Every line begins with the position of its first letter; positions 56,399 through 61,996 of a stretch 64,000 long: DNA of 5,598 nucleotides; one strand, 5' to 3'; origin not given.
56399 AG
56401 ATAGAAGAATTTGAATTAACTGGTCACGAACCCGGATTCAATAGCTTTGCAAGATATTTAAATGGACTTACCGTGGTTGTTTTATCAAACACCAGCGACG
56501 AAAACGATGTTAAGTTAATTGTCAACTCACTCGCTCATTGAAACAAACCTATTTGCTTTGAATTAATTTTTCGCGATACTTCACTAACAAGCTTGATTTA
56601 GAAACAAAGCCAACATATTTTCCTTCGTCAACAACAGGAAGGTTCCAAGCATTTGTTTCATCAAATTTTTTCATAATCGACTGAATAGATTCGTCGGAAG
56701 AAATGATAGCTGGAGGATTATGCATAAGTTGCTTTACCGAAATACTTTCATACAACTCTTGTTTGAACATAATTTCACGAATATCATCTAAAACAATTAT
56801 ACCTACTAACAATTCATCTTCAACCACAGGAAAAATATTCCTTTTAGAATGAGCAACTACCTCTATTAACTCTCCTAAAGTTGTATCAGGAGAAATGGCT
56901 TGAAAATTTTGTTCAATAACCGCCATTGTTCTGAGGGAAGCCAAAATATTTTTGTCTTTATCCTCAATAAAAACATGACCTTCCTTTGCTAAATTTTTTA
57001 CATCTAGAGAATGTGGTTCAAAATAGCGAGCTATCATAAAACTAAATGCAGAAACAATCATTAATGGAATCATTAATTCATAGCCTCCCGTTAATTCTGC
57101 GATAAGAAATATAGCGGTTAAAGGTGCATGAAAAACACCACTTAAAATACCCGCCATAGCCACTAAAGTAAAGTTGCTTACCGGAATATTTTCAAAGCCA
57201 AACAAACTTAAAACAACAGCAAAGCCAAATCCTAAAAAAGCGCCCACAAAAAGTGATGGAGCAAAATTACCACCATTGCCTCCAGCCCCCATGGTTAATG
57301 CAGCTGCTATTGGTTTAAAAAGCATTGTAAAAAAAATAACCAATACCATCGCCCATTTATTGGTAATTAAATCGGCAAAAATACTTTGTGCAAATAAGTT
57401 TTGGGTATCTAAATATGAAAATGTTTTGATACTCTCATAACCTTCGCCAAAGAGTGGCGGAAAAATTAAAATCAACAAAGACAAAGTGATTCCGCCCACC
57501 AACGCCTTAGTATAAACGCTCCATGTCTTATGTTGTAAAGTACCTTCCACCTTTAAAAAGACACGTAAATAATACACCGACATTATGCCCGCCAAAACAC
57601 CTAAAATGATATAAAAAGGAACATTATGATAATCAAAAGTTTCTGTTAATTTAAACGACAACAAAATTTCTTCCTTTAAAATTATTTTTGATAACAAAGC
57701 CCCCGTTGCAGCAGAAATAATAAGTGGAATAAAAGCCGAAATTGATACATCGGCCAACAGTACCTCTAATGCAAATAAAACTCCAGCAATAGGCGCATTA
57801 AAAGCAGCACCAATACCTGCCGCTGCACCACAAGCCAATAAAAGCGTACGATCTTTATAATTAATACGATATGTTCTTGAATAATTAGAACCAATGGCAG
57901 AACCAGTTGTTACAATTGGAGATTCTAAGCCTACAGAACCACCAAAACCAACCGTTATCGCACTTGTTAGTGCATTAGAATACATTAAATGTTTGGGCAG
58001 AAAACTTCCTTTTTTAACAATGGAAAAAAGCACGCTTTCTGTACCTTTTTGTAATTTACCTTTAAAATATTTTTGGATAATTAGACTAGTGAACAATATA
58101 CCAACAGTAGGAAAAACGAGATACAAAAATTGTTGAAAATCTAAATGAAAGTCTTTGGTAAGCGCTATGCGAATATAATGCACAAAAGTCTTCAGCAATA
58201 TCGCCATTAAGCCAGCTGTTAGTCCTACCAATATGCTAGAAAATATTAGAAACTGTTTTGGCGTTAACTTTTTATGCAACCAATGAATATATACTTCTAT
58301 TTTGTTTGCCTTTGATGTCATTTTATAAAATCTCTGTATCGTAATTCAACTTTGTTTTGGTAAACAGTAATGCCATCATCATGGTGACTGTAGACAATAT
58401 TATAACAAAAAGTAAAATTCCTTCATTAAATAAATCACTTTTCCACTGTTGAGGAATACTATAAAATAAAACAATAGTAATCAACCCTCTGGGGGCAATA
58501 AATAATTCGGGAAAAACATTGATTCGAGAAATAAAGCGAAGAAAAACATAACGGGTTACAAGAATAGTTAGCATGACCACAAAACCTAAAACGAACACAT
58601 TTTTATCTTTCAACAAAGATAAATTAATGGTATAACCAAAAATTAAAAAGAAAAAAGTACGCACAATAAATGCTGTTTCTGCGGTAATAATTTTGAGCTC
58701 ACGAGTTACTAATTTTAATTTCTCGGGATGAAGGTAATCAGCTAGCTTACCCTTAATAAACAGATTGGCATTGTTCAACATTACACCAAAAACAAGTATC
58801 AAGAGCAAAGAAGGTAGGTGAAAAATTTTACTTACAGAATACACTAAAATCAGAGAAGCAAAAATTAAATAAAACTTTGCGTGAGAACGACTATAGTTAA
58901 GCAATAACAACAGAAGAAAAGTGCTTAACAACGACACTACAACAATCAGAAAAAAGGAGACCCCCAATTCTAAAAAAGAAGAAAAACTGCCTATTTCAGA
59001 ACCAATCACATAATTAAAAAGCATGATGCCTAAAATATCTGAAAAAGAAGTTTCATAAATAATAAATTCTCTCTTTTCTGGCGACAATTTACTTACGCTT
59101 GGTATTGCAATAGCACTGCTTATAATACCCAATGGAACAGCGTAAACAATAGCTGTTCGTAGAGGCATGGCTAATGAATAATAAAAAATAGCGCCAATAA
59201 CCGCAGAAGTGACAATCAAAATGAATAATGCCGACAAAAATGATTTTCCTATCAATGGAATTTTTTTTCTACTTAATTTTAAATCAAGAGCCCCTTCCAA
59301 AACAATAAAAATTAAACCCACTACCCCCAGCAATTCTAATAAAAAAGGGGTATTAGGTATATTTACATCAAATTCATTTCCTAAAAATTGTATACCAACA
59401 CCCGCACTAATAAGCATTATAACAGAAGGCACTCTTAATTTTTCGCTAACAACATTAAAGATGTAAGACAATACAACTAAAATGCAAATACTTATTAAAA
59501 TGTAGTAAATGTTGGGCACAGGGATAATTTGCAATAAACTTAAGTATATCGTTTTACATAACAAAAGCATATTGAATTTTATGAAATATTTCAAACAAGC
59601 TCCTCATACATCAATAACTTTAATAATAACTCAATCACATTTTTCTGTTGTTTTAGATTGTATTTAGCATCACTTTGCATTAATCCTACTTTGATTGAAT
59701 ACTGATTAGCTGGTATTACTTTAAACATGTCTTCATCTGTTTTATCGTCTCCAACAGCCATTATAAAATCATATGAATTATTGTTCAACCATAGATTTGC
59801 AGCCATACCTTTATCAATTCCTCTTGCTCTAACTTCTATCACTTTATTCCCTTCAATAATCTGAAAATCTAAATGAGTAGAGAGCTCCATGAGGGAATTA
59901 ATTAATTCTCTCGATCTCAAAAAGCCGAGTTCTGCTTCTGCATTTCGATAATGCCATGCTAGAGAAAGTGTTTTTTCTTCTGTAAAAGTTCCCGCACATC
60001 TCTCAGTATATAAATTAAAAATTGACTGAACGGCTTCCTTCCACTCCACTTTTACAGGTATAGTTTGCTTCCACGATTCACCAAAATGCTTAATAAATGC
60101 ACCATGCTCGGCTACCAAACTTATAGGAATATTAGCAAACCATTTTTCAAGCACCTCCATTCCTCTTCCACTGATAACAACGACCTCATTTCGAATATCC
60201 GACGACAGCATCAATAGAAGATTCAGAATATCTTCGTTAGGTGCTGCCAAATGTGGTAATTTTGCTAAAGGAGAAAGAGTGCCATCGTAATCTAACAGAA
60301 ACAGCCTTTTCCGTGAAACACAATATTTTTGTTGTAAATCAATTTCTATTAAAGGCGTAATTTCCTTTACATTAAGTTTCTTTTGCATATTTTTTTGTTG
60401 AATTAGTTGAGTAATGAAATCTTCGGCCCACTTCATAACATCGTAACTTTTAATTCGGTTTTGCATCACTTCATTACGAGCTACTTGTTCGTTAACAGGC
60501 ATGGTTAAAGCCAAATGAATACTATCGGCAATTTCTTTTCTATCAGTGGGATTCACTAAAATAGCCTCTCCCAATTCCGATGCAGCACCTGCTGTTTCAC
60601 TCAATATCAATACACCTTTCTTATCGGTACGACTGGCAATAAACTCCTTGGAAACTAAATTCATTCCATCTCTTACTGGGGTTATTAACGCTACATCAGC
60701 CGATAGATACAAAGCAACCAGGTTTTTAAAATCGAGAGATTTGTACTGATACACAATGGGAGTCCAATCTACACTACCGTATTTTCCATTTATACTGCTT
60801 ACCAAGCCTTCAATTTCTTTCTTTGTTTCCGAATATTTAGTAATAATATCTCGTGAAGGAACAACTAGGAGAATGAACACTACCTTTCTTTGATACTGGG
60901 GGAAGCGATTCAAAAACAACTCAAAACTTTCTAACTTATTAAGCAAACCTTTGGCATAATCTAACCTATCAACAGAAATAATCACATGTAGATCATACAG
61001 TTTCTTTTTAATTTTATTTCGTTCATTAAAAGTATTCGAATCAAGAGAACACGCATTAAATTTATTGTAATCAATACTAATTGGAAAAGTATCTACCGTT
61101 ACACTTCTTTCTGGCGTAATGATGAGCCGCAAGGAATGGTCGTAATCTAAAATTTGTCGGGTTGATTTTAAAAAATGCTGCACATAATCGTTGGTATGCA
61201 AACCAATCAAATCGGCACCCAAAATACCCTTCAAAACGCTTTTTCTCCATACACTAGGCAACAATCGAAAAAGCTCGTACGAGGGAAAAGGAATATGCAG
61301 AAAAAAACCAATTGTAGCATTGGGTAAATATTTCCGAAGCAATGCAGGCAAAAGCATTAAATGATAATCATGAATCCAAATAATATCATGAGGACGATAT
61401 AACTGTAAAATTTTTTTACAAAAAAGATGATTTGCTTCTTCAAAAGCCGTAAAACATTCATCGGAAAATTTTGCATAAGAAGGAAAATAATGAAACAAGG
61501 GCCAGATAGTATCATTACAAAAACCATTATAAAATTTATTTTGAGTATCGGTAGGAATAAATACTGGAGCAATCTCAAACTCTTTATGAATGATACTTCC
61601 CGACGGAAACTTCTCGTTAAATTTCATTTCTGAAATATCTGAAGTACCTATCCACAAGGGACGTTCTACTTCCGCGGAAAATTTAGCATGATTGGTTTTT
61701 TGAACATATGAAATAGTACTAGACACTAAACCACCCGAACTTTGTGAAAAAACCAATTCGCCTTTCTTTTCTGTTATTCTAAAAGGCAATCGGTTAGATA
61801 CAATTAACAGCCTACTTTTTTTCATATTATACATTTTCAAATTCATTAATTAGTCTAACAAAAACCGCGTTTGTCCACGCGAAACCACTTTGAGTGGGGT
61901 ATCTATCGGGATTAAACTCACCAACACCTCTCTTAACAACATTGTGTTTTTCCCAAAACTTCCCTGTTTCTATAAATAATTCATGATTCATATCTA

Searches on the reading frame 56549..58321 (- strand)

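Call 11: search_protein_families(library=pfam, proteins=[window:56549-58321:-], max_evalue=0.01)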
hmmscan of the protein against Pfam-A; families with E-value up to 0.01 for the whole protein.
window:56549-58321:- (590 aa): 2 families
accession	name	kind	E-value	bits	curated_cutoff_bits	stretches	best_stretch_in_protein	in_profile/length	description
PF00654.25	Voltage_CLC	-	1.9e-78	264.5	24.8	1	75-432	2-346/346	Voltage gated chloride channel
PF00571.33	CBS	-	6.8e-17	62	24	2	529-580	1-53/57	CBS domain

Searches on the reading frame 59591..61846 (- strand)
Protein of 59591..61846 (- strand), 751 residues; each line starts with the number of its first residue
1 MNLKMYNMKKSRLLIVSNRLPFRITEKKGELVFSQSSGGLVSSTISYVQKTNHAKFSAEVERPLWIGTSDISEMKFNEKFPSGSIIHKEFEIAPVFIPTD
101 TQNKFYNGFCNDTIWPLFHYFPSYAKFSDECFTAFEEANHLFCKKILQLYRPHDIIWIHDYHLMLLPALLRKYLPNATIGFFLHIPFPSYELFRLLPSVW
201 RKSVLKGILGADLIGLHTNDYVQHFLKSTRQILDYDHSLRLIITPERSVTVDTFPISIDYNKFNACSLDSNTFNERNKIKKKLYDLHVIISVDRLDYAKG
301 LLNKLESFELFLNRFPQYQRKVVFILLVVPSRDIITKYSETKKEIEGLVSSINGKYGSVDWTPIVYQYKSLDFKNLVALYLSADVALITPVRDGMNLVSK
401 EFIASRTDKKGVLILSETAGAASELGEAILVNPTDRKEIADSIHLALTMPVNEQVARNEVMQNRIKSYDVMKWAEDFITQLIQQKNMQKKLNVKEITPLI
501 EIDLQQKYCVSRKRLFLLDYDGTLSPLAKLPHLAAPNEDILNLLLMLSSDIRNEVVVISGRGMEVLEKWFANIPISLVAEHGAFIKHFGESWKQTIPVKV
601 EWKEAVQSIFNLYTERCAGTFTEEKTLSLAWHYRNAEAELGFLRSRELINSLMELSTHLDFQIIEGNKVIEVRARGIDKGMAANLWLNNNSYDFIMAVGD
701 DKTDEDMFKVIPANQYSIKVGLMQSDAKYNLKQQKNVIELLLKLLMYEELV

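Call 11: search_protein_families(library=pfam, proteins=[window:59591-61846:-], max_evalue=0.01)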
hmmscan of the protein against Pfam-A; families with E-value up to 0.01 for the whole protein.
window:59591-61846:- (751 aa): 4 families
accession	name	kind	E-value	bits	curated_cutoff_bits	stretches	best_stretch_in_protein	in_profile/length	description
PF00982.27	Glyco_transf_20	-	1.1e-145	486.4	32.5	1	12-481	2-471/473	Glycosyltransferase family 20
PF02358.22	Trehalose_PPase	-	6.1e-51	173.2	27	1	517-724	1-219/235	Trehalose-phosphatase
PF08282.18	Hydrolase_3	-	0.0013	18.9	20.9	0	665-711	174-222/255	haloacid dehalogenase-like hydrolase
PF08323.17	Glyco_transf_5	-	0.0074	16.5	22.7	0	129-176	108-152/239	Starch synthase catalytic domain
